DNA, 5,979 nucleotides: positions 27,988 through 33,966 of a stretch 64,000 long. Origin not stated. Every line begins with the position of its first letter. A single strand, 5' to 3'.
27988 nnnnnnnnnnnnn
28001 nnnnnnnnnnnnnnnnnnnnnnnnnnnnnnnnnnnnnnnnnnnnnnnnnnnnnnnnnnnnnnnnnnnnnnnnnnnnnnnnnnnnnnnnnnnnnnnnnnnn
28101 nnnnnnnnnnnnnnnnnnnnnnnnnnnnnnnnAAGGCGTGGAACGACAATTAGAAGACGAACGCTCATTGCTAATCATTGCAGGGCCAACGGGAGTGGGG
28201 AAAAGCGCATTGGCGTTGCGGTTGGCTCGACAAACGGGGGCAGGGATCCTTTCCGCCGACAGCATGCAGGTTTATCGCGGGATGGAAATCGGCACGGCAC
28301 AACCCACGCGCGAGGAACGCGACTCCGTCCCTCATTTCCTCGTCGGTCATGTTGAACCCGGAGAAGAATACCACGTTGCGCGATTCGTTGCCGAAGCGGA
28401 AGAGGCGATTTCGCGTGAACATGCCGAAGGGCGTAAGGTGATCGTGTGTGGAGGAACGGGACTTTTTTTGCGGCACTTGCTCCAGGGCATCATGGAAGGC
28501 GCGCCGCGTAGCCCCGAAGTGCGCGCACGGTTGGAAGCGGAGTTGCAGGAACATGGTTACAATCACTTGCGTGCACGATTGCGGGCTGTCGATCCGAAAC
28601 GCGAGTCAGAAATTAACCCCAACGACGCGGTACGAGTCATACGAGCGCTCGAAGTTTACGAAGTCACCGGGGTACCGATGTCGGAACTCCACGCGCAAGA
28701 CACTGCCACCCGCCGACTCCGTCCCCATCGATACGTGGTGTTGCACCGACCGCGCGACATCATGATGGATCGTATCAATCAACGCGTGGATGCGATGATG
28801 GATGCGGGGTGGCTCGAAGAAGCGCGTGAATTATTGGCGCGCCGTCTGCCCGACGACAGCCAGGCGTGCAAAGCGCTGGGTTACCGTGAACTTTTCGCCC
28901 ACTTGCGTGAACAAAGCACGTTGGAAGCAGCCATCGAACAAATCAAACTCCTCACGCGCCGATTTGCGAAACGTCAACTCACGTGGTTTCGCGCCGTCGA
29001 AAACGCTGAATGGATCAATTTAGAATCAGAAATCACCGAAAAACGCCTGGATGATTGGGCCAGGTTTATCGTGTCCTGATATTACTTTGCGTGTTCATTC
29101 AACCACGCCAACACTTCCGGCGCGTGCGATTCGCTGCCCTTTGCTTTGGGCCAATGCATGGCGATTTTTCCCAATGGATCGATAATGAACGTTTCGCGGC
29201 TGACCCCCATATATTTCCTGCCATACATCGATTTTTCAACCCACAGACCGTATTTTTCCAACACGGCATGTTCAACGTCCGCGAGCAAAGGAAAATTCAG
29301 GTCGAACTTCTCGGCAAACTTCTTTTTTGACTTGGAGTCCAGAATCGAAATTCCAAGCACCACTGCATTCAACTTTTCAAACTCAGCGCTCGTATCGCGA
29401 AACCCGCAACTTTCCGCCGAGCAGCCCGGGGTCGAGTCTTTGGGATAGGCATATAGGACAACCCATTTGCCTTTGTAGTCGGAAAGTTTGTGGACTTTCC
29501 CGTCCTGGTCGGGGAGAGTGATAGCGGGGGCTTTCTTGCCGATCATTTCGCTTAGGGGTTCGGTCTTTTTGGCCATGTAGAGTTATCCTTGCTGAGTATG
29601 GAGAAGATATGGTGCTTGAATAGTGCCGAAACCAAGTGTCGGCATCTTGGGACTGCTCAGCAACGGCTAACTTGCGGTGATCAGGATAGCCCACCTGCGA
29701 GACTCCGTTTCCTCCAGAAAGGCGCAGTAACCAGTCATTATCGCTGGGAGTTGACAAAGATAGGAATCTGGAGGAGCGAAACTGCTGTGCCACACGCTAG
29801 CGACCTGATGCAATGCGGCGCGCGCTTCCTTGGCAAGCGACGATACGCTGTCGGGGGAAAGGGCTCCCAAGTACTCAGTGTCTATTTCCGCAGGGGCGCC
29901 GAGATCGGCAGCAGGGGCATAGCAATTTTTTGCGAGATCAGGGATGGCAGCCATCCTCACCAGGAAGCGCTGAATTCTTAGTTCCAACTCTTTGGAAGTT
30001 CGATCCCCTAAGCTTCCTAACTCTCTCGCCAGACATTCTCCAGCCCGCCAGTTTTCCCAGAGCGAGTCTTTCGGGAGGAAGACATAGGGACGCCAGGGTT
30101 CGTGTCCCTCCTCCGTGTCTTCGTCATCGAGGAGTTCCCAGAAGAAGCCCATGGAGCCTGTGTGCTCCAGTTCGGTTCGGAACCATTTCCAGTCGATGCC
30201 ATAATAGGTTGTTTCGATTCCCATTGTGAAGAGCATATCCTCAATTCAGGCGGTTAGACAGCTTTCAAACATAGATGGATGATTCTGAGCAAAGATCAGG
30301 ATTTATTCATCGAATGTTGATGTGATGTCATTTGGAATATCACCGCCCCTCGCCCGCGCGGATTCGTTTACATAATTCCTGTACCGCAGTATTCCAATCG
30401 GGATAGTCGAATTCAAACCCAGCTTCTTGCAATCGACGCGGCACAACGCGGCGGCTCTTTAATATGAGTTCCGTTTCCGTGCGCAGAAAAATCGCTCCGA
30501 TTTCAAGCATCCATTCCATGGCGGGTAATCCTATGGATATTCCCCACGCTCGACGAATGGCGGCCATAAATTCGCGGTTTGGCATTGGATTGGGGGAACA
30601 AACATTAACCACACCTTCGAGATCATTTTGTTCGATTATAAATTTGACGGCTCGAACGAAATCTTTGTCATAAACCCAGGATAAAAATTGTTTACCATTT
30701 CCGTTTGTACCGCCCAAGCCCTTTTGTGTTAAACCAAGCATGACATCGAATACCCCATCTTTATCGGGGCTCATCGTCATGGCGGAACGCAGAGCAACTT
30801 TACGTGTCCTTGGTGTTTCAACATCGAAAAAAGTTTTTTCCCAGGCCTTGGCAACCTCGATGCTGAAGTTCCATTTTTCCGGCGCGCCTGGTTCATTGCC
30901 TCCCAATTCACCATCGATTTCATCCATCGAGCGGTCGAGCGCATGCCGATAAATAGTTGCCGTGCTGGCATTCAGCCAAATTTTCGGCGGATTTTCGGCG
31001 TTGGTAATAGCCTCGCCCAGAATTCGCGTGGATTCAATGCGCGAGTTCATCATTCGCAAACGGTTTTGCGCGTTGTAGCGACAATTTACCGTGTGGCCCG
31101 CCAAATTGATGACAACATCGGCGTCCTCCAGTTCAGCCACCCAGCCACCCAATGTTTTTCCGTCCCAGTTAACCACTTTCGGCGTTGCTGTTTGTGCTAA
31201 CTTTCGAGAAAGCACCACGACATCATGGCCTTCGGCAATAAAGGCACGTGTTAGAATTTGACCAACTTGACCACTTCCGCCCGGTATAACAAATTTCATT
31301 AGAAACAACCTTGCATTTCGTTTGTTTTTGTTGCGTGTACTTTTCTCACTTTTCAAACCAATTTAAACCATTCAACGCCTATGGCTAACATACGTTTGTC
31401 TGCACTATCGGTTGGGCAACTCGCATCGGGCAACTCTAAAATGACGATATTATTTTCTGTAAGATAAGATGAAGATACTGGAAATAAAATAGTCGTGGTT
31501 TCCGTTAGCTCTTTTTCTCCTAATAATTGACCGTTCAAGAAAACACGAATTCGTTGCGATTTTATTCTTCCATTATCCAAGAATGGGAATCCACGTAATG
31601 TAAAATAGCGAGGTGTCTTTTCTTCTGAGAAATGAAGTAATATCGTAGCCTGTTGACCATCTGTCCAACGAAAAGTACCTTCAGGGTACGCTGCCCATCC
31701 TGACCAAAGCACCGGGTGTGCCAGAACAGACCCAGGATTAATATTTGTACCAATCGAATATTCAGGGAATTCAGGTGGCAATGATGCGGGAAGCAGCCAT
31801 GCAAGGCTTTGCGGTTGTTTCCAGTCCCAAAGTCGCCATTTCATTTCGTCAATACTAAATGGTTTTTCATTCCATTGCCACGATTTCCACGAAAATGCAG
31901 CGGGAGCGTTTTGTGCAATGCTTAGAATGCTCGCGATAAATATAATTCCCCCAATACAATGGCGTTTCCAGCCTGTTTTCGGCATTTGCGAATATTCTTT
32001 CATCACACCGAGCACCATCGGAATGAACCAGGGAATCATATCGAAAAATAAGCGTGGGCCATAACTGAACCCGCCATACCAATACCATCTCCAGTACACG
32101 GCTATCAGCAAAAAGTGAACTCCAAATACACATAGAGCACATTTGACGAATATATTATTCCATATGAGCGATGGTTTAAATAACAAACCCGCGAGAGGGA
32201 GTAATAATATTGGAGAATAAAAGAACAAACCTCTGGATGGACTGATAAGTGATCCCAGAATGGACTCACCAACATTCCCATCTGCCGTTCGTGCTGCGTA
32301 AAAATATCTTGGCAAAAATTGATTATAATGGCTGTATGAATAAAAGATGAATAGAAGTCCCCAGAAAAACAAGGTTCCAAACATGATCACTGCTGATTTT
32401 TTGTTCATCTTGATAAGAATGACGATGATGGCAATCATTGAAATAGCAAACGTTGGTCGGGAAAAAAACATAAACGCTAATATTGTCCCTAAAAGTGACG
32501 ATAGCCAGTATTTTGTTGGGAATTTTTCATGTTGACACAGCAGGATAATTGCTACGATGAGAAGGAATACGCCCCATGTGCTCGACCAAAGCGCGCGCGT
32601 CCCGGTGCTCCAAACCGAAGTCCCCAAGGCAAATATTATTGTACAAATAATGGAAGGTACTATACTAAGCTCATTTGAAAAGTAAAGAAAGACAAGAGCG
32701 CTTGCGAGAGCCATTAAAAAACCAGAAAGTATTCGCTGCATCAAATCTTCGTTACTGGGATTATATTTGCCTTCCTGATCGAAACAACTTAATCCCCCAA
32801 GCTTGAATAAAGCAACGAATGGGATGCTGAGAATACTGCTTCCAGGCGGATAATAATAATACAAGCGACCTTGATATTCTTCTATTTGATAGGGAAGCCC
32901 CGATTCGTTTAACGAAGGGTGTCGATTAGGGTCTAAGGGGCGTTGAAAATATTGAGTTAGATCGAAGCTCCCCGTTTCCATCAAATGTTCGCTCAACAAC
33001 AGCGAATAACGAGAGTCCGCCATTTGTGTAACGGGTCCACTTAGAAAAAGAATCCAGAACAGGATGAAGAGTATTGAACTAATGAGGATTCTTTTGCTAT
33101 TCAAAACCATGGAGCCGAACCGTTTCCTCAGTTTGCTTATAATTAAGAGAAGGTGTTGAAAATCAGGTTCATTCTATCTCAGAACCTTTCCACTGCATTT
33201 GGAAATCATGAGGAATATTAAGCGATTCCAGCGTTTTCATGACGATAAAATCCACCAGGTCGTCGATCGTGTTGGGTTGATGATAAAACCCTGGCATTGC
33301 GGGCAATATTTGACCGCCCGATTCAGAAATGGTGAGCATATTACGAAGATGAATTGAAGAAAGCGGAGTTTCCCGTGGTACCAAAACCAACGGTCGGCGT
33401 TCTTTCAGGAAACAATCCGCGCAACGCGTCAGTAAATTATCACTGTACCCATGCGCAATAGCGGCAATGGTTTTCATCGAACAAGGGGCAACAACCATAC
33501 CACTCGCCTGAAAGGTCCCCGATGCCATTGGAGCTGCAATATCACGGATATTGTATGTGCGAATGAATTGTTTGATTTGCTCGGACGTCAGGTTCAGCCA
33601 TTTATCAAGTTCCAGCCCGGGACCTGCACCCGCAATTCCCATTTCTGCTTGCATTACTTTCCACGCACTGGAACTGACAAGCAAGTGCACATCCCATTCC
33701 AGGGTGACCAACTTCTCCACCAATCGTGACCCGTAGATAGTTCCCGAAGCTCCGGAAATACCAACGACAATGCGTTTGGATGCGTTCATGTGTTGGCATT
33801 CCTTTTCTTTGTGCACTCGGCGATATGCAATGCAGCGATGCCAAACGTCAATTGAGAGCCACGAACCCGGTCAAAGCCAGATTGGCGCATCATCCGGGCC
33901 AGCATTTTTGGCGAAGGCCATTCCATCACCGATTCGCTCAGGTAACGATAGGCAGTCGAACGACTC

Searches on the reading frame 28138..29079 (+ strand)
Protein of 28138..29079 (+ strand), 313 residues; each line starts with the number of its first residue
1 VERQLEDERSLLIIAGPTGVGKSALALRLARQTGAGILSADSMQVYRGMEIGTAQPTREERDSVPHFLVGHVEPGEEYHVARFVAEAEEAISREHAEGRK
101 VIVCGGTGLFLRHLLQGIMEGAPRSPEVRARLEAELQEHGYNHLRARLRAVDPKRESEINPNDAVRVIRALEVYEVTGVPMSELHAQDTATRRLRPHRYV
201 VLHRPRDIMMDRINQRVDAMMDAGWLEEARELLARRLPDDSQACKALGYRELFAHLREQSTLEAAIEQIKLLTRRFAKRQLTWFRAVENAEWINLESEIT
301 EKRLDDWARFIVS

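Call 53: search_protein_families(library=pfam, proteins=[window:28138-29079:+], max_evalue=0.0001)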
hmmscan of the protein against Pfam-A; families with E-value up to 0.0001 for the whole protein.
window:28138-29079:+ (313 aa): 4 families
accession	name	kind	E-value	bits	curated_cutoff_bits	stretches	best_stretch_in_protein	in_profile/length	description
PF01715.23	IPPT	-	2.2e-82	276.9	23.6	1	44-285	1-241/243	IPP transferase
PF01745.22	IPT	-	4e-09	36.7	20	1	11-63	3-55/233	Isopentenyl transferase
PF13671.12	AAA_33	-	5.7e-06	27.1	27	0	11-45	1-33/143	AAA domain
PF13238.12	AAA_18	-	1.7e-05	25.7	29.4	0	13-62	2-53/128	AAA domain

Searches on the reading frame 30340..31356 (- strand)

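Call 53: search_protein_families(library=pfam, proteins=[window:30340-31356:-], max_evalue=0.0001)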
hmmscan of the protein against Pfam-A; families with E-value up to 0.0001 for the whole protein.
window:30340-31356:- (338 aa): 3 families
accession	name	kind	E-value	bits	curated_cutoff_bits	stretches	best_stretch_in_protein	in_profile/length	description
PF01370.27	Epimerase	-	1.2e-14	54.8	20.9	1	23-252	2-239/240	NAD dependent epimerase/dehydratase family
PF08338.16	DUF1731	-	6e-13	48.7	27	1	282-328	4-47/47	Domain of unknown function (DUF1731)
PF16363.11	GDP_Man_Dehyd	-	8.4e-07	29.2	27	0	24-136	2-133/332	GDP-mannose 4,6 dehydratase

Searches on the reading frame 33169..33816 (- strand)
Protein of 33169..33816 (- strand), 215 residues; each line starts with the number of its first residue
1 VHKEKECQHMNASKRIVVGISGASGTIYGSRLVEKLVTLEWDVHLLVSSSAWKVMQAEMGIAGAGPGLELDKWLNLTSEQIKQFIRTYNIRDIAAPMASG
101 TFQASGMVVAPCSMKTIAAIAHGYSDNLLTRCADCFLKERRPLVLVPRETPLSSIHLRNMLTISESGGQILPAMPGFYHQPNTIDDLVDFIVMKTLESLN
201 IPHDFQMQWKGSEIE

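Call 53: search_protein_families(library=pfam, proteins=[window:33169-33816:-], max_evalue=0.0001)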
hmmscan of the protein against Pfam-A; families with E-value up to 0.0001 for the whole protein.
window:33169-33816:- (215 aa): 1 family
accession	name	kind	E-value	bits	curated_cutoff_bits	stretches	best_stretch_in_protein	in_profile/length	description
PF02441.25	Flavoprotein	-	2.3e-47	161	22.7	1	14-197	1-160/162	Flavoprotein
